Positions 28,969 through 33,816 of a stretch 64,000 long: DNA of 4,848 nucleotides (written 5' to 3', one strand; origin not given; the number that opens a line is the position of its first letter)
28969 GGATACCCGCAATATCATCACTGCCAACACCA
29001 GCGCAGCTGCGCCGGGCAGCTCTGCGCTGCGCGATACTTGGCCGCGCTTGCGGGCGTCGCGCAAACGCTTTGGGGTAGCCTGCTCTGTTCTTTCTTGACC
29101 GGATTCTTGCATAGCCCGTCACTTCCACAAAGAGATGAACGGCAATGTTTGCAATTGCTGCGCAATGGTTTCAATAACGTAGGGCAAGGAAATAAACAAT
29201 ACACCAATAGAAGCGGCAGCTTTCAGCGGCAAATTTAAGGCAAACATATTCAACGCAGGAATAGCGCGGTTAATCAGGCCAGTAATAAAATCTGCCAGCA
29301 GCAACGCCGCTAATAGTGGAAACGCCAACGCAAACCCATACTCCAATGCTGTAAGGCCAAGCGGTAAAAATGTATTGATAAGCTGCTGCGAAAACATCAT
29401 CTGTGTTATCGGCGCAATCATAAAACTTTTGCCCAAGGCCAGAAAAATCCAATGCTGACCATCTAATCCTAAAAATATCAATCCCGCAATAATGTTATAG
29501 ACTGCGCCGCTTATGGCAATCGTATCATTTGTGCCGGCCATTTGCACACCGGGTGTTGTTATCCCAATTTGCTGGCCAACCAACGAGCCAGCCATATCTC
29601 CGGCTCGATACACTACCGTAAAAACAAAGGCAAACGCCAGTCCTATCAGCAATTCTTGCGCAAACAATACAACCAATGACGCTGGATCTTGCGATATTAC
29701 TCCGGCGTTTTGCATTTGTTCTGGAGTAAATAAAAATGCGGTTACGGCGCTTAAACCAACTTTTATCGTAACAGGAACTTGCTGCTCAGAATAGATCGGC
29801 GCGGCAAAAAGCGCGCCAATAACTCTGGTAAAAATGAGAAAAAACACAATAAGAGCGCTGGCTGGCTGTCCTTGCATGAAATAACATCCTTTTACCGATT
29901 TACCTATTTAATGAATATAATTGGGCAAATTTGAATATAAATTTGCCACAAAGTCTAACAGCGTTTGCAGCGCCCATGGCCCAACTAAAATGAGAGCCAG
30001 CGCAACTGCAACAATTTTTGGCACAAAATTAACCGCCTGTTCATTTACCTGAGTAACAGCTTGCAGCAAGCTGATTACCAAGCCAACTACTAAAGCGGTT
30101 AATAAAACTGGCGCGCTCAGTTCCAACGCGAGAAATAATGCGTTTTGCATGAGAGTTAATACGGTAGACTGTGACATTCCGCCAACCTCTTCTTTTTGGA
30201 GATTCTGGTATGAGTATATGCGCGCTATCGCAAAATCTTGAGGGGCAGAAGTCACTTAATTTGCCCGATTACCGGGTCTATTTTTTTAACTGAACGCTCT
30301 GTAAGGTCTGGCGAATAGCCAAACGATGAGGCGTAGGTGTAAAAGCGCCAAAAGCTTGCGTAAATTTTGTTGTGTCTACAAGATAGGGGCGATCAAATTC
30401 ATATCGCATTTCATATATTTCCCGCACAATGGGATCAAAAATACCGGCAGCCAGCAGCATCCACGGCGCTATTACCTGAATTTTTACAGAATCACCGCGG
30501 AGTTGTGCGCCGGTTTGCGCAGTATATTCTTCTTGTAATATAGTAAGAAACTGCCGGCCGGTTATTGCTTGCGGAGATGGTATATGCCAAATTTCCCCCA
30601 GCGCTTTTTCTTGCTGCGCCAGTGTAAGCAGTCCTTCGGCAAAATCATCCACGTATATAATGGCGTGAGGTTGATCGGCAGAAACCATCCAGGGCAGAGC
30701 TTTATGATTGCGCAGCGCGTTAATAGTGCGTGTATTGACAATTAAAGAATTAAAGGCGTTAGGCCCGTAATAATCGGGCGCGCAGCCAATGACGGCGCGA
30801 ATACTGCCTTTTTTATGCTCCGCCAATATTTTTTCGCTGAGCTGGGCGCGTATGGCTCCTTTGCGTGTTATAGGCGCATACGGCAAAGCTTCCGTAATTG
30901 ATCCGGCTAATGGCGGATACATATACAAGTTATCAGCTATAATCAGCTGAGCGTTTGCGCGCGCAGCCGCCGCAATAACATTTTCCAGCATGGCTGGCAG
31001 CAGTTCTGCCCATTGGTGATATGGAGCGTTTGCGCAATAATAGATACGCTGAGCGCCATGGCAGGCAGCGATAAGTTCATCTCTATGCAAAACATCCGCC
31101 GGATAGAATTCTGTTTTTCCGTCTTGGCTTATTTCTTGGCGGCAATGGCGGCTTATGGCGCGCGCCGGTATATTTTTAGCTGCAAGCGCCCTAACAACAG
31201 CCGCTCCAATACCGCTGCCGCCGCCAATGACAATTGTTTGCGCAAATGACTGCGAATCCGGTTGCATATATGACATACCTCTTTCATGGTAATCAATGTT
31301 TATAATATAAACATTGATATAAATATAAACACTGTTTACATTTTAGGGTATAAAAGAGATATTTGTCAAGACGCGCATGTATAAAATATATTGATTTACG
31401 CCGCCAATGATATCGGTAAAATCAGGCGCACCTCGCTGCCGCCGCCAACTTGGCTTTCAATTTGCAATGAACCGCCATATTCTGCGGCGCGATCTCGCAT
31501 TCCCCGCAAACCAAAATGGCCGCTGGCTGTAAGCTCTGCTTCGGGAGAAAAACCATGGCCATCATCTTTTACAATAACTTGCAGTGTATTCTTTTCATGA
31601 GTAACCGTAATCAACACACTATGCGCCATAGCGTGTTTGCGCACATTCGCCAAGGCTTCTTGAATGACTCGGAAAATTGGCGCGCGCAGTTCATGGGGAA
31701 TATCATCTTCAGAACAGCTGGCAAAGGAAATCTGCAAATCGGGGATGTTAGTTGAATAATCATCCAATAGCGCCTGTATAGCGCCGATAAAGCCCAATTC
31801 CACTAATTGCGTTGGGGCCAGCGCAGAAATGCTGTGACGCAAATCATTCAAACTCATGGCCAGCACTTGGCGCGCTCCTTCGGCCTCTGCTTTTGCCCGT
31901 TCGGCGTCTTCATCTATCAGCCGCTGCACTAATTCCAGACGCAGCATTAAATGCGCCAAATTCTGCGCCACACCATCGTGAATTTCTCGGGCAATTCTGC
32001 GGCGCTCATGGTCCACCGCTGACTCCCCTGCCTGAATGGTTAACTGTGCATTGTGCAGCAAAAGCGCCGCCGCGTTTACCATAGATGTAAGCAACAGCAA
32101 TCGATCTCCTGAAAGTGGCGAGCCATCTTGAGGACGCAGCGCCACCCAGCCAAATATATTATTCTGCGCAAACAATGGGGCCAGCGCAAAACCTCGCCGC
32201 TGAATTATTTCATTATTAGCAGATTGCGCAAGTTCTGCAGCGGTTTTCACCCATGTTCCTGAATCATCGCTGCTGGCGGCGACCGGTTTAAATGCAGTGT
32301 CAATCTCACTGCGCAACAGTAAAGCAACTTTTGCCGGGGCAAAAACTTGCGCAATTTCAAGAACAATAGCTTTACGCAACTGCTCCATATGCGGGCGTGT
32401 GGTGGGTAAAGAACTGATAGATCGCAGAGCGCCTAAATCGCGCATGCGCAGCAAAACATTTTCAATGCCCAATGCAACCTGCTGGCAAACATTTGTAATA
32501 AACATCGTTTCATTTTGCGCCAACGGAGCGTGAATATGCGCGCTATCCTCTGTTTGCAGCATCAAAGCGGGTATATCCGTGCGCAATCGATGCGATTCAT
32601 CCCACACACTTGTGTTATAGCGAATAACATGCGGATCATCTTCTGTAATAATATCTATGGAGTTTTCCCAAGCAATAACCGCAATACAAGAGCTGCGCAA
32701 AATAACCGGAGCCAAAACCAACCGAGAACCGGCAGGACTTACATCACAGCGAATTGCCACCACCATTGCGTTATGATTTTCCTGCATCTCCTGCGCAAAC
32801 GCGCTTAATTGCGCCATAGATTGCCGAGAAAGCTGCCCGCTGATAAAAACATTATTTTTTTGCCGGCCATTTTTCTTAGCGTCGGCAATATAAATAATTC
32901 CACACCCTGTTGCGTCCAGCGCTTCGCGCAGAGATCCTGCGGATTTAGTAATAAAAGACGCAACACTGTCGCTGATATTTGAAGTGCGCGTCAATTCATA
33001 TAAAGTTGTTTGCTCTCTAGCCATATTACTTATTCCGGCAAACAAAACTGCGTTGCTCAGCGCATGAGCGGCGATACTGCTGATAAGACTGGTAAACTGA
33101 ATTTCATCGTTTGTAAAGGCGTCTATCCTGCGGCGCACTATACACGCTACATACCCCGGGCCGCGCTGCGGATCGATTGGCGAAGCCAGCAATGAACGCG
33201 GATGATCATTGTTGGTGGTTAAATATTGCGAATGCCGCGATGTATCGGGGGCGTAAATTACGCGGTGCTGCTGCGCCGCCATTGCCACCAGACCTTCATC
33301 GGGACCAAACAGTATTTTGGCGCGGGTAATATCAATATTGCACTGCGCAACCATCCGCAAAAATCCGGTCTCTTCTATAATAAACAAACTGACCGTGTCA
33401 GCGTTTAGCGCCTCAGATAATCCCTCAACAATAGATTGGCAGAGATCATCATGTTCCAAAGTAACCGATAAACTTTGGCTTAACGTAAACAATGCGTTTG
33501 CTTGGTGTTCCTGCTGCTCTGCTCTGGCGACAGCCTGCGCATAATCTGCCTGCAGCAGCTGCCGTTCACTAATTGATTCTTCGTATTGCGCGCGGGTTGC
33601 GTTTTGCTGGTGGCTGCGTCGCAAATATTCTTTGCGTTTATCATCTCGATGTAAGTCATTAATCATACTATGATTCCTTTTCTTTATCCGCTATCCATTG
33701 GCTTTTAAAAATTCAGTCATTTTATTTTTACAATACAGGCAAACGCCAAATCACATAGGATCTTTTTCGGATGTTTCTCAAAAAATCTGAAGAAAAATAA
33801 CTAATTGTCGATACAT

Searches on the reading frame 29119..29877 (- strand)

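Call 11: search_protein_families(library=pfam, proteins=[window:29119-29877:-], max_evalue=0.001)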
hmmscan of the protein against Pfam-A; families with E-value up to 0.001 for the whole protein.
window:29119-29877:- (252 aa): 1 family
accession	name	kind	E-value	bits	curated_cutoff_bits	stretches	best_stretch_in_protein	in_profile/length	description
PF01311.25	Bac_export_1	-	4.1e-45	154.6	27.8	1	10-243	2-228/230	Bacterial export proteins, family 1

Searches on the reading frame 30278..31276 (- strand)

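Call 11: search_protein_families(library=pfam, proteins=[window:30278-31276:-], max_evalue=0.001)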
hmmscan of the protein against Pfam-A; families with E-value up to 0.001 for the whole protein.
window:30278-31276:- (332 aa): 3 families
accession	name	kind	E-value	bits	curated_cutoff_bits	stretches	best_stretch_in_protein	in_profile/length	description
PF01370.27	Epimerase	-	2.1e-13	50.7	20.9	1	15-230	2-237/240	NAD dependent epimerase/dehydratase family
PF13460.12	NAD_binding_10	-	6.7e-06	26.5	27.2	1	18-113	1-94/184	NAD(P)H-binding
PF00106.31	adh_short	-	0.00077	19.4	26.6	0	15-76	4-72/195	short chain dehydrogenase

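Call 78: search_protein_families(library=ncbifam, proteins=[window:30278-31276:-], max_evalue=1)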
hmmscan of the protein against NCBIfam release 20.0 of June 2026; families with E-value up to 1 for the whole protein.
window:30278-31276:- (332 aa): 23 families
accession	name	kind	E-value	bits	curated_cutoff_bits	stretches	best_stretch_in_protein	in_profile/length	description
NF007582.0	PRK10217.1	equivalog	7.1e-06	25.3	698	1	127-232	148-251/355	dTDP-glucose 4,6-dehydratase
NF007490.0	PRK10084.1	subfamily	8.4e-06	25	649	1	127-232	155-258/361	dTDP-glucose 4,6-dehydratase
TIGR03466.1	HpnA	hypoth_equivalog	0.00036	19.5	367.65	1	14-99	3-88/327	hopanoid-associated sugar epimerase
TIGR01181.1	dTDP_gluc_dehyt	equivalog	0.00063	18.9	365.1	1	104-249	115-259/321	dTDP-glucose 4,6-dehydratase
NF005449.0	PRK07041.1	equivalog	0.0013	18.7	257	1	13-77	9-79/240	SDR family oxidoreductase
NF042423.1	oxyalk_red_Shew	equivalog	0.0015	17.7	580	1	10-83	7-79/331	2-alkyl-3-oxoalkanoate reductase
NF009383.0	PRK12742.1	equivalog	0.0028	17.3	343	1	14-73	9-71/237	SDR family oxidoreductase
NF042422.1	oxyalk_red_OleD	equivalog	0.0045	16.4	580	1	15-91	4-78/329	2-alkyl-3-oxoalkanoate reductase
NF005007.0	PRK06398.1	equivalog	0.0046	16.1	341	1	14-72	10-64/259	aldose dehydrogenase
NF005893.0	PRK07856.1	equivalog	0.0068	15.7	255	1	14-70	12-66/255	SDR family oxidoreductase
NF052578.1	StrlDmthSdmBMthl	equivalog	0.0076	16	600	1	14-82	3-72/328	sterol demethylase protein SdmB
NF004817.0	PRK06171.1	subfamily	0.0081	15.7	304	1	14-70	12-66/265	sorbitol-6-phosphate dehydrogenase subunit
NF005539.0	PRK07201.1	equivalog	0.02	13.6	549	0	195-259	210-274/657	SDR family oxidoreductase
NF053674.1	XylDhXylBProt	equivalog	0.028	13.9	400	1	13-35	13-35/252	D-xylose 1-dehydrogenase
NF005095.0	PRK06523.1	subfamily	0.03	13.8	231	1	13-67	12-64/261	oxidoreductase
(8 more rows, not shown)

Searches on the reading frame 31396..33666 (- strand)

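Call 11: search_protein_families(library=pfam, proteins=[window:31396-33666:-], max_evalue=0.001)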
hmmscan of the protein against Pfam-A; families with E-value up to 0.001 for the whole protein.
window:31396-33666:- (756 aa): 6 families
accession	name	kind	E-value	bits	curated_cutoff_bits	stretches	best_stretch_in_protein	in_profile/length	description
PF07730.19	HisKA_3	-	1.2e-15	58.2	24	1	554-621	1-68/68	Histidine kinase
PF02518.31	HATPase_c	-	1.2e-12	48.7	26.4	1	663-752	5-109/111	Histidine kinase-, DNA gyrase B-, and HSP90-like ATPase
PF01590.32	GAF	-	3.7e-09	37.6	22.4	1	73-203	3-133/133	GAF domain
PF13185.12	GAF_2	-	2.8e-08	34.5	28.6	1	71-203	3-135/136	GAF domain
PF13492.12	GAF_3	-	1.8e-07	32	27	0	73-205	3-129/129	GAF domain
PF13581.12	HATPase_c_2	-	0.0002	21.8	27.4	1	666-712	34-85/127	Histidine kinase-like ATPase domain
